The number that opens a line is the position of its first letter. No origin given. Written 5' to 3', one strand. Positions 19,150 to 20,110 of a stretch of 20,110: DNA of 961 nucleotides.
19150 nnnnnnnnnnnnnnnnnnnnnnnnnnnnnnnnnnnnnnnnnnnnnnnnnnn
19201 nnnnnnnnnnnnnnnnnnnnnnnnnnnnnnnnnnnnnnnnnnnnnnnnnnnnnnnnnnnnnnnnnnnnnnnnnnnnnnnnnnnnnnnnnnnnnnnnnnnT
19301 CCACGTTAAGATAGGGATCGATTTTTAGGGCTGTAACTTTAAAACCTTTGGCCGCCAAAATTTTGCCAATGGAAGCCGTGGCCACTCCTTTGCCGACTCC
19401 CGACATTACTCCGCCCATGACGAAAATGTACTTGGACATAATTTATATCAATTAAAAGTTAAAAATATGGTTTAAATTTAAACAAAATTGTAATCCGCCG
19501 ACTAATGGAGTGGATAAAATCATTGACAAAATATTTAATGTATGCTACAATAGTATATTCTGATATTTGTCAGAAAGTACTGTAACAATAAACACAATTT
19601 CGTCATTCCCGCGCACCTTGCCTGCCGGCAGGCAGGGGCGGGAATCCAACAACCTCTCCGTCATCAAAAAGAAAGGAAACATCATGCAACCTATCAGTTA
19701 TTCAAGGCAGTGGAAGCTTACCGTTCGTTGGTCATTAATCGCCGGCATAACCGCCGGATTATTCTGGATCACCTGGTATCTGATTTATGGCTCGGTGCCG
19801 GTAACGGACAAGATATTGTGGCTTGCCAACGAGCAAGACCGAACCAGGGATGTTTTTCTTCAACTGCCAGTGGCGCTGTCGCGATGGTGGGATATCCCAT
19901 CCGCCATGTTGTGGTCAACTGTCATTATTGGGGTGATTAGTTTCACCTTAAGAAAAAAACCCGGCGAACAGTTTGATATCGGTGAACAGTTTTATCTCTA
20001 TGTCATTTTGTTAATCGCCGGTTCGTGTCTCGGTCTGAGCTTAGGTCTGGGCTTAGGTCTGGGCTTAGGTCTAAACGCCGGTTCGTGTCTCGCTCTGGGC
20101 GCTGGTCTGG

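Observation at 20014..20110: In-frame 12-bp tandem repeat encoding (Gly-Leu)n in a membrane protein, nested in a larger duplication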

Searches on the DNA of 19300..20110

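Call 25: search_rna_families(source=window, start=19300, end=20110, threshold=evalue, max_evalue=1)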
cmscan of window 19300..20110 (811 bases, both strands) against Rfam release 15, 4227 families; matches with E-value up to 1: 1.
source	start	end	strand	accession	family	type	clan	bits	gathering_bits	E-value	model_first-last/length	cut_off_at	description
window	19648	19720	-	RF02716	sno_ncR3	Gene; snRNA; snoRNA; CD-box;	-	18.4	88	0.42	1-75/75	no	Small nucleolar RNA ncR3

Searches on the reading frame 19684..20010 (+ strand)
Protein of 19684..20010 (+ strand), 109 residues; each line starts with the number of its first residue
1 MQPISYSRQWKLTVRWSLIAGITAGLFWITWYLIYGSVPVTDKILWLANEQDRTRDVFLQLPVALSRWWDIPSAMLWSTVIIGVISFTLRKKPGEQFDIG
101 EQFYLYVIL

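Call 36: search_solved_structures(query=A3, max_evalue=10)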
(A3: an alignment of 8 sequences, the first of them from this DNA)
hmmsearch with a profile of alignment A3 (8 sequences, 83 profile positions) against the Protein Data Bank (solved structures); distinct sequences matched with E-value up to 10: 0.

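Call 37: search_protein_representatives(alignment_id=A3)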
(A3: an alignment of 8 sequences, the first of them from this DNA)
Query: 8 sequences, 83 profile positions. Proteins with E-value up to 0.001 (for the whole library): 675; up to 1e-10: 359; up to 1e-30: 2. The best 150 are listed.
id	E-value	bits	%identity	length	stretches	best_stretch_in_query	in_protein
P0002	7.4e-34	131.6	-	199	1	1-82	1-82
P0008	9.7e-34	131.2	-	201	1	1-82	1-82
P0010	3.7e-30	119.7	-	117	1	1-81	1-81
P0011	4.3e-30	119.5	-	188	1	1-82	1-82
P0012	8.9e-30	118.5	-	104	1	1-80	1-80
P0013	1.2e-29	118.1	-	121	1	6-79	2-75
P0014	1.6e-29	117.7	-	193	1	2-83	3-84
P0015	1.9e-29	117.5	-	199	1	4-82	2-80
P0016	2.8e-29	116.9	-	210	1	1-81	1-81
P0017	4.4e-29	116.3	-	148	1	1-82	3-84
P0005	2.6e-28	113.8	-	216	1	1-83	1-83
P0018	2.9e-28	113.7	-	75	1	4-72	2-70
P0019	1.2e-27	111.8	-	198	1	7-82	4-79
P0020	1.3e-27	111.6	-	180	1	5-82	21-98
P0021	2.2e-27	110.9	-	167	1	4-82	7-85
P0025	1.5e-26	108.2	-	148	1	1-82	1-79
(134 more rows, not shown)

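Call 40: find_homologous_proteins(query=A3, max_evalue=0.00001)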
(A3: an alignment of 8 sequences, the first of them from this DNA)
Query A3 (8 sequences) (93 aa, profile of the alignment): 88 proteins with E <= 0.00001 among 1029 candidates.
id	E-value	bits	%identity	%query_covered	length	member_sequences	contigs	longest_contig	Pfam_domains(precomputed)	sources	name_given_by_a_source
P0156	4.8e-33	131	36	95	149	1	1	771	-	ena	-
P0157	2.2e-32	129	40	89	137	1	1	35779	-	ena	-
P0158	3.8e-32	128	43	82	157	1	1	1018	-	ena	-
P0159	1.2e-30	123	41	92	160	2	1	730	-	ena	-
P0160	1.2e-30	123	41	82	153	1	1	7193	-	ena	-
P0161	1.5e-30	123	36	89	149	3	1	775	-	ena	-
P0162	1.9e-30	122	41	82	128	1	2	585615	-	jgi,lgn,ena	-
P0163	2.1e-30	122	37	89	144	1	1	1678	-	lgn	-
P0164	2.3e-30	122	48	82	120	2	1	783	-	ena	-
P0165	2.6e-30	122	42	91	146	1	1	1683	-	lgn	-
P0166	7.2e-30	120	42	85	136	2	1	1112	-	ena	-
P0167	7.8e-30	120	43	77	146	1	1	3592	-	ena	-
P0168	1.2e-29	120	39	82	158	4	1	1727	-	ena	-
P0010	1.2e-29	120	41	73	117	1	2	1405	-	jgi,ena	-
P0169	1.6e-29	119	40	87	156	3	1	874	-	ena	-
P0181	8.6e-28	114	35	85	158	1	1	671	-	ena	-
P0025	4.7e-26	108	40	96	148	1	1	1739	-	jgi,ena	-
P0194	7.8e-25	104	42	74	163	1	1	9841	-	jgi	jgi:hypothetical protein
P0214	6.2e-9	53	55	49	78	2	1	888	-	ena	-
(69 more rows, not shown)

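Call 43: find_encoding_contigs(protein=P0214, flank=5000, max_places=4)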
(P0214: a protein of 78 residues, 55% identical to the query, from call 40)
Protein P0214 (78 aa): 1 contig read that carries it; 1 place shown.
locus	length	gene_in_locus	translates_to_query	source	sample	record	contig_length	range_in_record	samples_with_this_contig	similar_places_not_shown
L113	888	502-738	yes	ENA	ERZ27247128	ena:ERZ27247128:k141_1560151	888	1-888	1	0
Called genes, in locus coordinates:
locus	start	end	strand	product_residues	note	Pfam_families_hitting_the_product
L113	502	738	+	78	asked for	-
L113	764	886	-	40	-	?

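Call 48: find_related_loci(query=window:19684-20010:+, collection=metagenome_contigs, flank=3000)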
Query window:19684-20010:+ (109 aa) in metagenome_contigs; peptide patterns used: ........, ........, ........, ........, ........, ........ (x = any residue, [..] = any of these).
117 stretches matched a pattern; 4 encode a relative of the query (tblastn E <= 1e-3); 4 distinct loci.
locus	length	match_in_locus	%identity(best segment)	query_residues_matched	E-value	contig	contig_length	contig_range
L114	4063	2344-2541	44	10-82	6e-16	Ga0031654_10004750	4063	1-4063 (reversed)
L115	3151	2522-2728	42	7-82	3e-13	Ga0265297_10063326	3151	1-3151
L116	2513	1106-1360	36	14-105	7e-12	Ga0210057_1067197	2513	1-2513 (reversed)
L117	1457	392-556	42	11-72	1e-8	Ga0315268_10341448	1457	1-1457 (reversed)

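Call 68: find_encoding_contigs(protein=P0157, flank=1500, max_places=3)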
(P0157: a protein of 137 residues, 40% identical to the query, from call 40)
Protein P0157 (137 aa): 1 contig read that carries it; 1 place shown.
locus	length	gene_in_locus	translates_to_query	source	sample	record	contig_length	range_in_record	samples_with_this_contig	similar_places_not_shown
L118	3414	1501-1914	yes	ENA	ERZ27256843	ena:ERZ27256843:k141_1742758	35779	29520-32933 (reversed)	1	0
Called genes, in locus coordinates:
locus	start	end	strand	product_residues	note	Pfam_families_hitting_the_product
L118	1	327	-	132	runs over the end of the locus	PF02482:Ribosomal_S30AE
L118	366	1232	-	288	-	PF01565:FAD_binding_4, PF02873:MurB_C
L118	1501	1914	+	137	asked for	-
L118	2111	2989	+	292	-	-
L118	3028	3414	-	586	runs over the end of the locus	-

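Call 69: find_encoding_contigs(protein=P0158, flank=1500, max_places=3)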
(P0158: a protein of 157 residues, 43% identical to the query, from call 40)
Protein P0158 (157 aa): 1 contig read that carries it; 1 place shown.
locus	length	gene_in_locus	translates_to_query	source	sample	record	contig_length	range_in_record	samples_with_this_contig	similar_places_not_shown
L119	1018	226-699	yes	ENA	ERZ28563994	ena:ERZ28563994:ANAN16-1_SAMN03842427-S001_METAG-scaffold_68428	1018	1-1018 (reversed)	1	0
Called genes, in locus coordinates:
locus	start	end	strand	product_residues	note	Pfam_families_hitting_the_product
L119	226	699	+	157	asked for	-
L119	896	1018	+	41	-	?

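Call 71: find_encoding_contigs(protein=P0025, flank=1500, max_places=3)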
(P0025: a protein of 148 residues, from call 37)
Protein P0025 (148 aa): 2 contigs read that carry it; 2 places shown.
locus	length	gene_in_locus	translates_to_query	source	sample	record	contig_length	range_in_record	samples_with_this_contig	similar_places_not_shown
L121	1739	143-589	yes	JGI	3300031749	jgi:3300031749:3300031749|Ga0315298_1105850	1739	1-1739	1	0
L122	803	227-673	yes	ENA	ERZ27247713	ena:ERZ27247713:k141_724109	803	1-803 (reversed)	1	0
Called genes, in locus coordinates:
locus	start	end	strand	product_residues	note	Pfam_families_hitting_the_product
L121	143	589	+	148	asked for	-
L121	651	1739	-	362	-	?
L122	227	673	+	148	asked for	-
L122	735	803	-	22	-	?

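Call 75: search_protein_families(library=ncbifam, proteins=[P0181, P0194, P0158], max_evalue=10)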
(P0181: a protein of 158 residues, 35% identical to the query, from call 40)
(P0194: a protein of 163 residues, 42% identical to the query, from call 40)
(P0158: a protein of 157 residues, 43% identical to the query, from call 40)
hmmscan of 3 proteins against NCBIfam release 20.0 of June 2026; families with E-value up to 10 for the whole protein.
P0181 (158 aa): 1 family
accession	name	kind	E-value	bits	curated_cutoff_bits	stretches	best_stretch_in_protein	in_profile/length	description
NF037968.1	SemiSWEET_2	subfamily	3.6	7.8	80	1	11-40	34-61/76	SemiSWEET transporter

P0194 (163 aa): 1 family
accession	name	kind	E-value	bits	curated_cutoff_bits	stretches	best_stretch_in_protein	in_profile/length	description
NF011888.0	PRK15361.1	equivalog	6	6.5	266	1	58-128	68-135/195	SPI-2 type III secretion system translocon protein SseD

P0158 (157 aa): 0 families
